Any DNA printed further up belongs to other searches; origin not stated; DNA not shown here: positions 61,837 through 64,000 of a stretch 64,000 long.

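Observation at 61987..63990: Bacterial ROCO (LRR-Roc-COR) GTPase immediately downstream of TA modules and repeat scars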

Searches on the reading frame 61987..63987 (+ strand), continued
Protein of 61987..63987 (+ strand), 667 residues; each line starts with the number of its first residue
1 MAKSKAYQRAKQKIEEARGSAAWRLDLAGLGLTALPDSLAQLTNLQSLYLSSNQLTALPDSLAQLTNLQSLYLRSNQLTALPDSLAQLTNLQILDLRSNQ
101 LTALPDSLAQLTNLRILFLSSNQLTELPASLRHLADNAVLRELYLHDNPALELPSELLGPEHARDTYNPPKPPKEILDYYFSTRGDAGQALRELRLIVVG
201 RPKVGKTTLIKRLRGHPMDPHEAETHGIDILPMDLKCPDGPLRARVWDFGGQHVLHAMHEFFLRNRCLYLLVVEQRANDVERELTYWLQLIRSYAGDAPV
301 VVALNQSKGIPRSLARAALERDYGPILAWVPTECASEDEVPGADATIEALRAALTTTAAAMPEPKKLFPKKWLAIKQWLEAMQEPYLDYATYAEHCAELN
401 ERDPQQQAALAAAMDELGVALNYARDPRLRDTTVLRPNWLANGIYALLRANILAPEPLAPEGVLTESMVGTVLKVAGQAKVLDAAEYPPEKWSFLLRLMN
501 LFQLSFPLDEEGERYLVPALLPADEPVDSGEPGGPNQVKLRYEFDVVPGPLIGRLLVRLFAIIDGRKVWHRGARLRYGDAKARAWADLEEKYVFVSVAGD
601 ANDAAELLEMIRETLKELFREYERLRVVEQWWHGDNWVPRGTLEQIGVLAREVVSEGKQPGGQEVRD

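Call 16: search_protein_families(library=pfam, proteins=[P0026, P0113, P0001, P0005], max_evalue=0.001)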
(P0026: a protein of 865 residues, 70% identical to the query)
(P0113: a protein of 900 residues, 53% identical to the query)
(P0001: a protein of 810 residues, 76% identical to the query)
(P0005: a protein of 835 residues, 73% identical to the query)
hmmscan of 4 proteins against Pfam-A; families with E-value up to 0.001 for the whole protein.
P0026 (865 aa): 13 families
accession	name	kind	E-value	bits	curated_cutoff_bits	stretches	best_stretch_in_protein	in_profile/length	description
PF16095.11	COR-A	-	1.4e-25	90.3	35.3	1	567-719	1-143/143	C-terminal of Roc, COR-A domain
PF13855.12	LRR_8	-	2.1e-24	85.5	27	2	265-322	2-61/61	Leucine rich repeat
PF08477.19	Roc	-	9.1e-22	78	27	1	393-504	1-117/119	Ras of Complex, Roc, domain of DAPkinase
PF23598.1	LRR_14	-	1.3e-21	77.3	40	3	259-334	42-115/353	Leucine-rich repeat region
PF12799.13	LRR_4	-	2.8e-20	72.3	27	3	288-327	2-40/44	Leucine Rich repeats (2 copies)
PF00560.39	LRR_1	-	3.2e-14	50.4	20.6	0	265-286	1-23/23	Leucine Rich Repeat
PF25497.1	COR-B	-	4e-11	43.4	27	1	734-828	2-95/145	C-terminal of Roc, COR-B domain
PF14580.12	LRR_9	-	1.5e-10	41.4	30.5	2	130-234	23-129/175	Leucine-rich repeat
PF23211.1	LRR_LRWD1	-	2.2e-10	41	28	1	151-229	23-97/190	Leucine-rich repeat and WD repeat-containing protein 1, LRR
PF25019.1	LRR_R13L1-DRL21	-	6.2e-09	36.3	27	0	214-272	65-125/127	R13L1/DRL21 LRRs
PF00071.28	Ras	-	4.4e-08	33.3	21.6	1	393-501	1-110/162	Ras family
PF13676.11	TIR_2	-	1.1e-06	29.6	28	1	2-92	35-117/122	TIR domain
PF01926.29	MMR_HSR1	-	3e-05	24.5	21.9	1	394-503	2-112/113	50S ribosome-binding GTPase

P0113 (900 aa): 13 families
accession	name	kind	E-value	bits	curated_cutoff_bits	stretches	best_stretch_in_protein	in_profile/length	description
PF13855.12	LRR_8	-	2.4e-29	101.3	27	5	142-198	2-60/61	Leucine rich repeat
PF16095.11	COR-A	-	1.4e-28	100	35.3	1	419-572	1-143/143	C-terminal of Roc, COR-A domain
PF23598.1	LRR_14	-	1.1e-23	84.1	40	2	112-192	41-119/353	Leucine-rich repeat region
PF12799.13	LRR_4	-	7.8e-22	77.3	27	3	119-157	2-40/44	Leucine Rich repeats (2 copies)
PF00560.39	LRR_1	-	1.3e-21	72.4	20.6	0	142-163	1-23/23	Leucine Rich Repeat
PF08477.19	Roc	-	1.7e-21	77.1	27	1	248-360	1-118/119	Ras of Complex, Roc, domain of DAPkinase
PF23211.1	LRR_LRWD1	-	2.3e-16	60.5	28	3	116-206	14-105/190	Leucine-rich repeat and WD repeat-containing protein 1, LRR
PF13676.11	TIR_2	-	7.2e-14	52.8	28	1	747-846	2-95/122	TIR domain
PF25497.1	COR-B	-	6.7e-11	42.6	27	1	588-681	3-95/145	C-terminal of Roc, COR-B domain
PF00071.28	Ras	-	2.1e-08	34.4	21.6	1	248-363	1-117/162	Ras family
PF24048.1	LRR_NXF1-5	-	5.6e-07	29.6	30.5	0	117-177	53-117/142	NXF1/2/3/5 leucine-rich repeat domain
PF00025.27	Arf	-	3.4e-06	27.1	22.3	1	244-316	12-79/174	ADP-ribosylation factor family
PF25019.1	LRR_R13L1-DRL21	-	2.7e-05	24.5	27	0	114-172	65-125/127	R13L1/DRL21 LRRs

P0001 (810 aa): 14 families
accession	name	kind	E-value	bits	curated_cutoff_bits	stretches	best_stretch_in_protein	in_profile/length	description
PF13855.12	LRR_8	-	5.5e-31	106.6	27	4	73-130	2-61/61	Leucine rich repeat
PF12799.13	LRR_4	-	1.1e-29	102.2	27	4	95-133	1-39/44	Leucine Rich repeats (2 copies)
PF23598.1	LRR_14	-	1.6e-27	96.6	40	3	141-240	47-146/353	Leucine-rich repeat region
PF16095.11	COR-A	-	1.9e-26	93.1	35.3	1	510-662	1-143/143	C-terminal of Roc, COR-A domain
PF00560.39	LRR_1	-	4.1e-23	76.9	20.6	0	142-163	1-23/23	Leucine Rich Repeat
PF08477.19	Roc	-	4.9e-21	75.6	27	1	336-447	1-117/119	Ras of Complex, Roc, domain of DAPkinase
PF23211.1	LRR_LRWD1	-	4.8e-15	56.2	28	3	145-224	20-100/190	Leucine-rich repeat and WD repeat-containing protein 1, LRR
PF25497.1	COR-B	-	1.6e-11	44.6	27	1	679-771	4-95/145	C-terminal of Roc, COR-B domain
PF25019.1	LRR_R13L1-DRL21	-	2.5e-09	37.6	27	1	34-103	54-125/127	R13L1/DRL21 LRRs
PF14580.12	LRR_9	-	2.9e-09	37.2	30.5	1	142-224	43-127/175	Leucine-rich repeat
PF00071.28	Ras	-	1.2e-07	31.9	21.6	1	336-443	1-109/162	Ras family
PF01926.29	MMR_HSR1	-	0.0002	21.9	21.9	1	337-446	2-112/113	50S ribosome-binding GTPase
PF23286.1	LRR_13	-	0.00048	20.3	30.1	0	151-190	37-77/210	Disease resistance protein RPS4B-like, leucine-rich repeats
PF00025.27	Arf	-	0.00097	19.1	22.3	0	330-428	10-107/174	ADP-ribosylation factor family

P0005 (835 aa): 12 families
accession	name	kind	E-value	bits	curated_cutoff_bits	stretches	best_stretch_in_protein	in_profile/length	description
PF13855.12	LRR_8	-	4.1e-38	129.4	27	8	165-222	2-61/61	Leucine rich repeat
PF12799.13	LRR_4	-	4.1e-31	106.7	27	5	49-88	1-43/44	Leucine Rich repeats (2 copies)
PF23598.1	LRR_14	-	1.1e-29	103.8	40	4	67-171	42-146/353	Leucine-rich repeat region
PF16095.11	COR-A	-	6.8e-26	91.3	35.3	1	535-687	1-143/143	C-terminal of Roc, COR-A domain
PF08477.19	Roc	-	1.5e-19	70.8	27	1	361-472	1-117/119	Ras of Complex, Roc, domain of DAPkinase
PF00560.39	LRR_1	-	8.3e-18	61.1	20.6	0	50-71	1-23/23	Leucine Rich Repeat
PF23211.1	LRR_LRWD1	-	4.6e-13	49.7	28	0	47-108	14-77/190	Leucine-rich repeat and WD repeat-containing protein 1, LRR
PF25497.1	COR-B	-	2.9e-09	37.3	27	1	702-796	2-95/145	C-terminal of Roc, COR-B domain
PF23286.1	LRR_13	-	6.9e-09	36.1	30.1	0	84-124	39-80/210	Disease resistance protein RPS4B-like, leucine-rich repeats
PF14580.12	LRR_9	-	1.5e-08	34.8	30.5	0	121-201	45-127/175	Leucine-rich repeat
PF00071.28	Ras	-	3e-06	27.4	21.6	1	361-468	1-109/162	Ras family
PF00025.27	Arf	-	0.00081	19.4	22.3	0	355-471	10-123/174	ADP-ribosylation factor family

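Call 17: find_encoding_contigs(protein=P0010, flank=10000, max_places=2)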
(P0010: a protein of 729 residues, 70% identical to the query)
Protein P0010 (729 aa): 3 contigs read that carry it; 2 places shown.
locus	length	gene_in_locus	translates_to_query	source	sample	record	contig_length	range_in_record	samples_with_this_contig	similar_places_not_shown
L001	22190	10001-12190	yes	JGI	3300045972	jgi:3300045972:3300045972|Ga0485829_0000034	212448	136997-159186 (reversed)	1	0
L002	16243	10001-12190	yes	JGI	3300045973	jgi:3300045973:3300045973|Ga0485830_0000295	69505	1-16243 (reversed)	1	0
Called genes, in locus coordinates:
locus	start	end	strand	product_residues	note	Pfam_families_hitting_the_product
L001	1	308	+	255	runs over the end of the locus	PF00813:FliP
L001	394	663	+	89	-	PF01313:Bac_export_3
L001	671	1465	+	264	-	PF01311:Bac_export_1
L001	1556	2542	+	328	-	PF01312:Bac_export_2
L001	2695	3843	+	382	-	PF25917:BSH_RND, PF25954:Beta-barrel_RND_2, PF25967:RND-MFP_C (weak), PF25975:CzcB_C, PF25989:YknX_C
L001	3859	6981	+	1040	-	PF00873:ACR_tran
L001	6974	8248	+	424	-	PF00211:Guanylate_cyc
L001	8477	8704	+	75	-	PF02604:PhdYeFM_antitox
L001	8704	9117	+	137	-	-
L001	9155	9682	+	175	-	PF09572:RE_XamI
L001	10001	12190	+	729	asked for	PF13855:LRR_8 (weak), PF23598:LRR_14, PF13855:LRR_8, PF23598:LRR_14, PF00071:Ras (weak), PF08477:Roc, PF16095:COR-A, PF25497:COR-B, +3 more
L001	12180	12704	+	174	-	PF13676:TIR_2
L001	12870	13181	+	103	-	-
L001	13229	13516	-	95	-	PF05016:ParE_toxin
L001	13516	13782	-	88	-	PF03693:ParD_antitoxin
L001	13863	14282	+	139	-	-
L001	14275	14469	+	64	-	PF13173:AAA_14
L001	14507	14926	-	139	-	PF10387:DUF2442 (weak)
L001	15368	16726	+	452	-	PF02310:B12-binding, PF04055:Radical_SAM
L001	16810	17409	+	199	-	PF00440:TetR_N, PF13972:TetR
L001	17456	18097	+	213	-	PF01209:Ubie_methyltran, PF01135:PCMT (weak), PF13489:Methyltransf_23, PF05175:MTS (weak), PF13847:Methyltransf_31, PF08241:Methyltransf_11, PF08242:Methyltransf_12, PF13649:Methyltransf_25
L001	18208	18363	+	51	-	-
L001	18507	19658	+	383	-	PF13173:AAA_14, PF13635:DUF4143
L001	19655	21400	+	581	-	PF00425:Chorismate_bind, PF01063:Aminotran_4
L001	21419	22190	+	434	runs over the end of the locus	PF02321:OEP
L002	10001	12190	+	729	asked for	PF13855:LRR_8 (weak), PF23598:LRR_14, PF13855:LRR_8, PF23598:LRR_14, PF00071:Ras (weak), PF08477:Roc, PF16095:COR-A, PF25497:COR-B, +3 more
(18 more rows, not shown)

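Call 18: find_encoding_contigs(protein=P0014, flank=10000, max_places=2)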
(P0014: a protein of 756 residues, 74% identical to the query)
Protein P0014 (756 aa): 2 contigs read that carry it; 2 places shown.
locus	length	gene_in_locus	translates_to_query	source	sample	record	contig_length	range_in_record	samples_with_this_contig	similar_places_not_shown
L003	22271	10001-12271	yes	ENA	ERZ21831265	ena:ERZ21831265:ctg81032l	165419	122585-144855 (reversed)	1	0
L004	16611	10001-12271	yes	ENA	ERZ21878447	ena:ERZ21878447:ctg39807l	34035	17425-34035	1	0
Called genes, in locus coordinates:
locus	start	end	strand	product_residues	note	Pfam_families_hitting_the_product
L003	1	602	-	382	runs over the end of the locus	PF04055:Radical_SAM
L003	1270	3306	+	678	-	PF16177:ACAS_N, PF00501:AMP-binding, PF13193:AMP-binding_C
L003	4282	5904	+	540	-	PF00474:SSF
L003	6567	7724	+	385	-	PF13173:AAA_14, PF13635:DUF4143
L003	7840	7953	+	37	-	-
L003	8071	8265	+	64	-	-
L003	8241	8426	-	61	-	-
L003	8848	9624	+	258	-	-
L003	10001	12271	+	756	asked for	PF13855:LRR_8, PF23598:LRR_14, PF13855:LRR_8, PF13855:LRR_8, PF13855:LRR_8, PF23598:LRR_14, PF13855:LRR_8, PF00071:Ras, +10 more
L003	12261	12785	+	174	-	PF13676:TIR_2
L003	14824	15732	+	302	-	-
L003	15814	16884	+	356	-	-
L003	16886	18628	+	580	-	-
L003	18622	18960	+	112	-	-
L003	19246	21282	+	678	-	PF04879:Molybdop_Fe4S4, PF00384:Molybdopterin, PF01568:Molydop_binding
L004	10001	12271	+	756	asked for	PF13855:LRR_8, PF23598:LRR_14, PF13855:LRR_8, PF13855:LRR_8, PF13855:LRR_8, PF23598:LRR_14, PF13855:LRR_8, PF00071:Ras, +10 more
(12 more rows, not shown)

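Call 19: find_encoding_contigs(protein=P0033, flank=10000, max_places=2)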
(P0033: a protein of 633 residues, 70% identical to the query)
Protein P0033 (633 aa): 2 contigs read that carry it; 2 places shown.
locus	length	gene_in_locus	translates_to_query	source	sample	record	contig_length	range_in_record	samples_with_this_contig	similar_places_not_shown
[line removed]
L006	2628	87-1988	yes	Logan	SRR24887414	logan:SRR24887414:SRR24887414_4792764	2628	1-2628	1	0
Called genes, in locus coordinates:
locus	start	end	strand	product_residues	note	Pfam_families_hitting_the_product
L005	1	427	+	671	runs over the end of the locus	PF07676:PD40 (faint)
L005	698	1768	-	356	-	-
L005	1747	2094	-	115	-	PF04993:TfoX_N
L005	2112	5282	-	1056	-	PF00873:ACR_tran, PF03176:MMPL (weak)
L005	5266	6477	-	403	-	PF25917:BSH_RND (weak), PF25973:BSH_CzcB (weak), PF25954:Beta-barrel_RND_2 (weak), PF25975:CzcB_C (weak), PF25989:YknX_C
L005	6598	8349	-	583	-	PF14716:HHH_8, PF14520:HHH_5, PF14791:DNA_pol_B_thumb, PF02811:PHP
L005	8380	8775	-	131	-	-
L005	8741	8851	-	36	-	-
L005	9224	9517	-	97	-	PF13560:HTH_31 (weak), PF01381:HTH_3 (weak)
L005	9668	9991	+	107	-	PF01582:TIR (weak), PF13676:TIR_2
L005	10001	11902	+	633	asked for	PF23211:LRR_LRWD1 (faint), PF13855:LRR_8, PF23598:LRR_14 (weak), PF12799:LRR_4 (weak), PF00071:Ras (weak), PF08477:Roc, PF16095:COR-A, PF25497:COR-B, +1 more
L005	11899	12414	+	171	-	PF13676:TIR_2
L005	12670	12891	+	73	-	-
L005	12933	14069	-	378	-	-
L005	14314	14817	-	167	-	PF01641:SelR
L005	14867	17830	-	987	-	PF22422:MGH1-like_GH, PF03200:Glyco_hydro_63 (faint)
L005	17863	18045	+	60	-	-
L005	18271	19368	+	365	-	-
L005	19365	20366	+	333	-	PF14315:DUF4380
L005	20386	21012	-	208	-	-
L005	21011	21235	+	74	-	-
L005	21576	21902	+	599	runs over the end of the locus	PF01336:tRNA_anti-codon, PF00152:tRNA-synt_2, PF02938:GAD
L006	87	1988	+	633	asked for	PF23211:LRR_LRWD1 (faint), PF13855:LRR_8, PF23598:LRR_14 (weak), PF12799:LRR_4 (weak), PF00071:Ras (weak), PF08477:Roc, PF16095:COR-A, PF25497:COR-B, +1 more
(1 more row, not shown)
